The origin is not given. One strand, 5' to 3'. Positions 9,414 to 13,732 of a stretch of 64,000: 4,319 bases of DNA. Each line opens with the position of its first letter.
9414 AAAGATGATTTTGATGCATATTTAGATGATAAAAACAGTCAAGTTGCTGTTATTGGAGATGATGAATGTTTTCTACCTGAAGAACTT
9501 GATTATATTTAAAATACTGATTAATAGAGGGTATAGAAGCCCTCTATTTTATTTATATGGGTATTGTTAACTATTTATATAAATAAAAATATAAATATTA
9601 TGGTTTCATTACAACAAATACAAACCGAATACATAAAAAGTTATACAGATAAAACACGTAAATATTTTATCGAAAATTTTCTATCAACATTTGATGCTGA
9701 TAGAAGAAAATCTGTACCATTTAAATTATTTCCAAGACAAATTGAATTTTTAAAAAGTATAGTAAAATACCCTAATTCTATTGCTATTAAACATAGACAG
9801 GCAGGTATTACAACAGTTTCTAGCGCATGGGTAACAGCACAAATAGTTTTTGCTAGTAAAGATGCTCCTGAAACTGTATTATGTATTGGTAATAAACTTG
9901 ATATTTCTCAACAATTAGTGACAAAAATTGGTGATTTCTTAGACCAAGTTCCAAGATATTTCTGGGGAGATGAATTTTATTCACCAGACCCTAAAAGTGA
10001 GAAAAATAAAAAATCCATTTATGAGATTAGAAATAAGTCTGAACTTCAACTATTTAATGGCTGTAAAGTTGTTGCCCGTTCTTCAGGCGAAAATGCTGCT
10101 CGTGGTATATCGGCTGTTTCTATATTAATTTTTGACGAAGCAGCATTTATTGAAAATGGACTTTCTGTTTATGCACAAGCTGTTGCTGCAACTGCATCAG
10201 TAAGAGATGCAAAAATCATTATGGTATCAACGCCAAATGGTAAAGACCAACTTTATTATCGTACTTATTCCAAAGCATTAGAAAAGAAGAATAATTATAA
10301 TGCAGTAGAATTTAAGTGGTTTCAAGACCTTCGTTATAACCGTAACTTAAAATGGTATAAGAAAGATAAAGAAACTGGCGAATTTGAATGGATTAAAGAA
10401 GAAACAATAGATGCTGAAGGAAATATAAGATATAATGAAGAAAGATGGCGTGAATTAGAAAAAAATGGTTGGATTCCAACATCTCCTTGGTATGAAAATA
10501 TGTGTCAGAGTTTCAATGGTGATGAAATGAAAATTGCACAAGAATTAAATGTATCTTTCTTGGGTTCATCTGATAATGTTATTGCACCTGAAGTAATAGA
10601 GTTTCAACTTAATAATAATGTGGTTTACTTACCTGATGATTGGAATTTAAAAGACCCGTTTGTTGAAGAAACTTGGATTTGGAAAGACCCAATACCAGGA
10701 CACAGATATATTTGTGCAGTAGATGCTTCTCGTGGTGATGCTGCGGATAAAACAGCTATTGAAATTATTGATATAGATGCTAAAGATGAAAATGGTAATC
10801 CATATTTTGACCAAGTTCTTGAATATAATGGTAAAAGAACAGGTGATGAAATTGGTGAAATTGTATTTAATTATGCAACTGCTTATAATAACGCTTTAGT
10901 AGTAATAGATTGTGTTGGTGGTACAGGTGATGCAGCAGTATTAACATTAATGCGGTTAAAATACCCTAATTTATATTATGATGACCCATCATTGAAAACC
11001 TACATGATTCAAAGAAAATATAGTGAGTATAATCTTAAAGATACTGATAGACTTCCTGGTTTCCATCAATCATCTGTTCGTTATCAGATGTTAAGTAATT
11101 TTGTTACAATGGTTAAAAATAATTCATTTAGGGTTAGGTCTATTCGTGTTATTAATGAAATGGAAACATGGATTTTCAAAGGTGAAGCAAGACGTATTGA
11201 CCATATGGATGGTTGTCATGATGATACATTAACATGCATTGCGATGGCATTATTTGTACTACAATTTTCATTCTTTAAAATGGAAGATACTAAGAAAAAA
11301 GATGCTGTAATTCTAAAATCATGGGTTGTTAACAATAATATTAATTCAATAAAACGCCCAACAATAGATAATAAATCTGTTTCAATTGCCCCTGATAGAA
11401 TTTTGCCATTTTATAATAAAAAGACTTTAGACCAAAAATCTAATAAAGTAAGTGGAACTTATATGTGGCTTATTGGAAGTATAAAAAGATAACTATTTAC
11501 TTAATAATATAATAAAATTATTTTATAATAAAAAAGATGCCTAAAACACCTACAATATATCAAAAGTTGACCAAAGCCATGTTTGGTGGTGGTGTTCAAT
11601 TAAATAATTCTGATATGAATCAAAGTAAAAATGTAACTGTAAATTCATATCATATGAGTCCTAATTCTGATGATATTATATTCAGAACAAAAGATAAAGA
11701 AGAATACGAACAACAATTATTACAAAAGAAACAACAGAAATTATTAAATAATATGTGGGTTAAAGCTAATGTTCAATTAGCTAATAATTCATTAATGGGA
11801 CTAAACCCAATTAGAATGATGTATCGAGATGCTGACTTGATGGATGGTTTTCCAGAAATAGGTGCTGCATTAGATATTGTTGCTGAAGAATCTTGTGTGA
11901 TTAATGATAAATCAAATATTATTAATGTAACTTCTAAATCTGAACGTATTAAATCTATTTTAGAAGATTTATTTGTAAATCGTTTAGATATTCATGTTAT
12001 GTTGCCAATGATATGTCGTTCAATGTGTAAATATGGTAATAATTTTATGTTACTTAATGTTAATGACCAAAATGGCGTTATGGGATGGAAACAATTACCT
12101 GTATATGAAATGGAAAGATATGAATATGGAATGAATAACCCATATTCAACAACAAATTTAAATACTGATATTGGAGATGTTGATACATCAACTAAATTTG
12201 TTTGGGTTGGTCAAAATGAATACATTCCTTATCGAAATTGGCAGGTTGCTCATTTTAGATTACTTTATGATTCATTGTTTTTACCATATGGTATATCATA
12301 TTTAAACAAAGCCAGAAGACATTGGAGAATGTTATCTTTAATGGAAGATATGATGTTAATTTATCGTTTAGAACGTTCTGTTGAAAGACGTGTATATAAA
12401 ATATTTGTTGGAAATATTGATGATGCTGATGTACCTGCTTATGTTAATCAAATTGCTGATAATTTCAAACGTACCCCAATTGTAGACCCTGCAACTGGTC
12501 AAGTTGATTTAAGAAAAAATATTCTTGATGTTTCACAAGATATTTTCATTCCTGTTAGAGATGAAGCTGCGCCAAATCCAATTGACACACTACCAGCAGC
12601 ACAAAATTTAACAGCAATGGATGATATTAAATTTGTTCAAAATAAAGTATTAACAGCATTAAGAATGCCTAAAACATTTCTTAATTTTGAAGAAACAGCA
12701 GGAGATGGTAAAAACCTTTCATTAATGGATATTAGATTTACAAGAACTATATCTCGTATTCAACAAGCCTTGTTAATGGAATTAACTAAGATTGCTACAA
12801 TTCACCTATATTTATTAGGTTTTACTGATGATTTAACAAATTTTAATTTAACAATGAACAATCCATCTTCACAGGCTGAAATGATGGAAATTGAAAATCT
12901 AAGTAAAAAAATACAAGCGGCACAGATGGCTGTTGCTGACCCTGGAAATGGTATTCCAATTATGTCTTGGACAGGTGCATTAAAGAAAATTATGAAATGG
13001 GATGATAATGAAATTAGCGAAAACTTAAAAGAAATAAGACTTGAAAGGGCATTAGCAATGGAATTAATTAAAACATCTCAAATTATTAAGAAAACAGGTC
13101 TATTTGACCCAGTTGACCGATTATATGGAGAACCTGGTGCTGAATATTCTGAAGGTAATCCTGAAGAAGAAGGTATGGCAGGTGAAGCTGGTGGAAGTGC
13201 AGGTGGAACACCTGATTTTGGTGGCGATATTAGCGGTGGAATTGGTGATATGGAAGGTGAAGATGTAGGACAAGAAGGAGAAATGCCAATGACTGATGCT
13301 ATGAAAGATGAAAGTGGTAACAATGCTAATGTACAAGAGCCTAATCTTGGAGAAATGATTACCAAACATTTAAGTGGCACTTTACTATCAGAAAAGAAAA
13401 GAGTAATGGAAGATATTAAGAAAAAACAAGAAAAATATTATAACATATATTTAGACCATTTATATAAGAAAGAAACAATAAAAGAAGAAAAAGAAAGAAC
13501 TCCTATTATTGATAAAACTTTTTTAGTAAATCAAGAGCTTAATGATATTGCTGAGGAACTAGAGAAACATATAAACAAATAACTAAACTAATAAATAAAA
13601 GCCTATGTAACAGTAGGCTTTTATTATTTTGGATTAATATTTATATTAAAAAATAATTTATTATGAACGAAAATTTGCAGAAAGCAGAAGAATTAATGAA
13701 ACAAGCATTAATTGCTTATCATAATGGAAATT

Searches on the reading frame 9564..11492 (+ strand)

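Call 42: search_protein_families(library=phrogs, proteins=[window:9564-11492:+], max_evalue=0.00001)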
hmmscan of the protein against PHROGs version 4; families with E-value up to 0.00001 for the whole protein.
window:9564-11492:+ (642 aa): 6 families
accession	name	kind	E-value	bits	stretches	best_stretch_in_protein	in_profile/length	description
phrog_2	-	head and packaging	2.7e-35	123.3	1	47-573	259-598/807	terminase large subunit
phrog_5989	-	head and packaging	2.4e-15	57.5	1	11-269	101-318/347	terminase large subunit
phrog_7579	-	head and packaging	3e-07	30.9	1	105-252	50-175/239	terminase large subunit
phrog_36964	-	head and packaging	8.2e-07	28.4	1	83-228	435-561/890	terminase large subunit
phrog_24361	-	head and packaging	9.5e-07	29.7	1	431-578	14-152/162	terminase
phrog_38407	-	unknown function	2.4e-06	27.7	1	370-561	170-343/370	-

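Call 63: search_protein_families(library=pfam, proteins=[window:9564-11492:+], max_evalue=0.001)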
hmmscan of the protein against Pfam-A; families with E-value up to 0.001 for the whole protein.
window:9564-11492:+ (642 aa): 1 family
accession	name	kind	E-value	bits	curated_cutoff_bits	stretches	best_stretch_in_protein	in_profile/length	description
PF03237.21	Terminase_6N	-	1.7e-08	34.9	22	1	78-262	6-167/215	Terminase large subunit, T4likevirus-type, N-terminal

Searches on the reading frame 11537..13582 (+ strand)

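Call 42: search_protein_families(library=phrogs, proteins=[window:11537-13582:+], max_evalue=0.00001)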
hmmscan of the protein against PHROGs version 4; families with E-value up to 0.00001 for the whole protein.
window:11537-13582:+ (681 aa): 1 family
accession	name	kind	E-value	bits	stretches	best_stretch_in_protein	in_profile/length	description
phrog_213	-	head and packaging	3.7e-57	195.1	1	53-505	29-499/528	portal protein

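Call 63: search_protein_families(library=pfam, proteins=[window:11537-13582:+], max_evalue=0.001)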
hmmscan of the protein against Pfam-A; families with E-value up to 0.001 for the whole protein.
window:11537-13582:+ (681 aa): 1 family
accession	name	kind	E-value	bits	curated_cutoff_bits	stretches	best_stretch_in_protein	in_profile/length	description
PF07230.16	Portal_T4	-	3.1e-81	273.8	22.9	1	95-501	4-431/433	Bacteriophage T4-like portal protein (Gp20)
